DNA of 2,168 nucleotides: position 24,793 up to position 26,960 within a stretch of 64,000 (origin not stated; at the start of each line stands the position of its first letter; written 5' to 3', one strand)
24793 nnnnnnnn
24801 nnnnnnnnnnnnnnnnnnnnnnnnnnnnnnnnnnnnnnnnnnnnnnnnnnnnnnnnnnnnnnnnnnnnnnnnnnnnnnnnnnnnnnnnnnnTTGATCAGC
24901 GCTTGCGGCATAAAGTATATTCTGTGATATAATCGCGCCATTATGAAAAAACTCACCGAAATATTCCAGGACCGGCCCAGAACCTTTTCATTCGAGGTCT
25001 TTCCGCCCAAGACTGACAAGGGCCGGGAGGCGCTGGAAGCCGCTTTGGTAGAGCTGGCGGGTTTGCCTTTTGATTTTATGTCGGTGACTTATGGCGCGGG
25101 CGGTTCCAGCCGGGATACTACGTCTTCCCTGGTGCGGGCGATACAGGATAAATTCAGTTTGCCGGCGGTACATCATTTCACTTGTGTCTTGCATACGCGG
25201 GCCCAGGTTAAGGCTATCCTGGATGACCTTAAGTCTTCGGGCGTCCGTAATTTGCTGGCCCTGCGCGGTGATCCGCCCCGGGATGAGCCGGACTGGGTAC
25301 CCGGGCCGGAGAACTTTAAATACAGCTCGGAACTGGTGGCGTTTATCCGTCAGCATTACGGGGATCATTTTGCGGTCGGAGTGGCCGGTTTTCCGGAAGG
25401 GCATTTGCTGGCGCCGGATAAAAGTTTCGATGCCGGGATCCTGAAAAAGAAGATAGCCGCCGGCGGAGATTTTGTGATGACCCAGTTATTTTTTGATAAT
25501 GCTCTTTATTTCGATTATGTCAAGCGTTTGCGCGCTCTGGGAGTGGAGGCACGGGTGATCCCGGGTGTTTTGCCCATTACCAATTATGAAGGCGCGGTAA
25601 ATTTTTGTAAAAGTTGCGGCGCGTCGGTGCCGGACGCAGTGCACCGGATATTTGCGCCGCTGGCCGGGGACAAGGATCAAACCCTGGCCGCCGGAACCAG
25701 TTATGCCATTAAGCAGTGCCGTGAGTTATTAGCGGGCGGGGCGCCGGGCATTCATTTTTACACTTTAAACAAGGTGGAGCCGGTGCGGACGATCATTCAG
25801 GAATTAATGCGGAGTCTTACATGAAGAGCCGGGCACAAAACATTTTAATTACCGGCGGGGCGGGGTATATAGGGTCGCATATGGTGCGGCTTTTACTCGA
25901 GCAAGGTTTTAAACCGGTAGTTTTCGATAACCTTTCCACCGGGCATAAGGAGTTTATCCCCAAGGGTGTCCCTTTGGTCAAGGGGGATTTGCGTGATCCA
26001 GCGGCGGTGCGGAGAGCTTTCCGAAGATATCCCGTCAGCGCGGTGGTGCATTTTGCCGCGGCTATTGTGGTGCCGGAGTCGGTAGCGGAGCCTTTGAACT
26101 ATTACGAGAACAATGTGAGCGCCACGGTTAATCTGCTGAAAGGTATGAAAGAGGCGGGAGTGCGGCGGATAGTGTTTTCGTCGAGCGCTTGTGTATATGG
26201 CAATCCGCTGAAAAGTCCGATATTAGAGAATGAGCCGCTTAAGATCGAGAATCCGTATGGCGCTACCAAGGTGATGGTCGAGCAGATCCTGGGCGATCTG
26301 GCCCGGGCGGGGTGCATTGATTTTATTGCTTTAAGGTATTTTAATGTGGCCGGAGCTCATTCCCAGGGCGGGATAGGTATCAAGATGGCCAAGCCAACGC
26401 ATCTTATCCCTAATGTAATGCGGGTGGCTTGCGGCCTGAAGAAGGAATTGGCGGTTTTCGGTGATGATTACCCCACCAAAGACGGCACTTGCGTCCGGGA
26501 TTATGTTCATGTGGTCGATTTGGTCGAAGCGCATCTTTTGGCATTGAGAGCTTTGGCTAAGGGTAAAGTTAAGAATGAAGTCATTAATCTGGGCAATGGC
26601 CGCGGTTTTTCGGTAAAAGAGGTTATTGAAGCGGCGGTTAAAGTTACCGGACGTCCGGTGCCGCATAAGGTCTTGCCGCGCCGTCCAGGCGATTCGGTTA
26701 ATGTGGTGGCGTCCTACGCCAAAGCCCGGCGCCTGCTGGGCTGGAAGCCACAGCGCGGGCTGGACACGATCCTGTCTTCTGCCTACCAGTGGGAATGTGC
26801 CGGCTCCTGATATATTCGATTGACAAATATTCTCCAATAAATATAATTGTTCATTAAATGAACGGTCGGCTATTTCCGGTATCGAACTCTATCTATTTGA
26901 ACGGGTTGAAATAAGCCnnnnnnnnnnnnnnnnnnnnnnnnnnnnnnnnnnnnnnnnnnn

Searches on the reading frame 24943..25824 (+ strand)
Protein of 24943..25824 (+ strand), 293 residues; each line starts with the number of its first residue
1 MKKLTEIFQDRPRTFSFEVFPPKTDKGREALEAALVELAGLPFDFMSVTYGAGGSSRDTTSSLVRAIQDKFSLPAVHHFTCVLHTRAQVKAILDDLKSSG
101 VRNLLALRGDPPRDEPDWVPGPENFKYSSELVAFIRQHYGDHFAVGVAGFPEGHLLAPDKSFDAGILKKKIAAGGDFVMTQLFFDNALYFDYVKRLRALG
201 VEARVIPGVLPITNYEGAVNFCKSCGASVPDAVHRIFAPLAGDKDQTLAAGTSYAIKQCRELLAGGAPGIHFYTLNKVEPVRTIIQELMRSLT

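Call 3: search_protein_families(library=pfam, proteins=[window:24943-25824:+], max_evalue=0.01)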
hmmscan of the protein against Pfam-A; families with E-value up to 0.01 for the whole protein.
window:24943-25824:+ (293 aa): 1 family
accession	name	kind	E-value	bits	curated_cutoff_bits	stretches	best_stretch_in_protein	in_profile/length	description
PF02219.23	MTHFR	-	1.1e-84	284.6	24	1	5-288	3-286/287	Methylenetetrahydrofolate reductase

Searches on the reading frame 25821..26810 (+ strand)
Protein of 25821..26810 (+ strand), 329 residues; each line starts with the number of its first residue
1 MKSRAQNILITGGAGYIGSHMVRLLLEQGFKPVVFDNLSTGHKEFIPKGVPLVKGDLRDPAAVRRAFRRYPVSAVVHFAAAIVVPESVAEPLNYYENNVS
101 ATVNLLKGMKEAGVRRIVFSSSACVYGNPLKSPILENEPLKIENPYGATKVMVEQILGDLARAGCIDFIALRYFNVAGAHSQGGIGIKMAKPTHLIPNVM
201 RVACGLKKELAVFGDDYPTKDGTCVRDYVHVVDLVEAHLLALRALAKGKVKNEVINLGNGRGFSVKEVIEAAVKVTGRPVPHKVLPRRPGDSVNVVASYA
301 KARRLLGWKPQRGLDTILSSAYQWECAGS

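Call 3: search_protein_families(library=pfam, proteins=[window:25821-26810:+], max_evalue=0.01)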
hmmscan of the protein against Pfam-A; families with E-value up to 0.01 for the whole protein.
window:25821-26810:+ (329 aa): 10 families
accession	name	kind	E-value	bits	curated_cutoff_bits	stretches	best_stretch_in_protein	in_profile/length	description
PF01370.27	Epimerase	-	2.9e-59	200.8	20.9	1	8-258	1-240/240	NAD dependent epimerase/dehydratase family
PF16363.11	GDP_Man_Dehyd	-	5.7e-53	180.9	27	1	9-318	1-329/332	GDP-mannose 4,6 dehydratase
PF01073.25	3Beta_HSD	-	3.3e-18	66.1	22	1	9-156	1-156/280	3-beta hydroxysteroid dehydrogenase/isomerase family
PF02719.21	Polysacc_synt_2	-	3.2e-14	53.2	20.2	1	8-179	1-174/293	Polysaccharide biosynthesis protein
PF05368.20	NmrA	-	1.9e-13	51.2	27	1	6-122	3-107/298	NmrA-like family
PF13460.12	NAD_binding_10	-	6.1e-13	49.5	27.2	1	12-130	1-107/184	NAD(P)H-binding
PF04321.23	RmlD_sub_bind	-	1.5e-12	47.6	27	1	7-158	2-137/287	RmlD substrate binding domain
PF07993.18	NAD_binding_4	-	6e-09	35.9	20.1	1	71-188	88-218/258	Male sterility protein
PF08659.16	KR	-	2.4e-06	28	22.6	1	8-130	3-145/180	KR domain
PF00106.31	adh_short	-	0.00066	19.6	26.6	1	7-70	2-71/195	short chain dehydrogenase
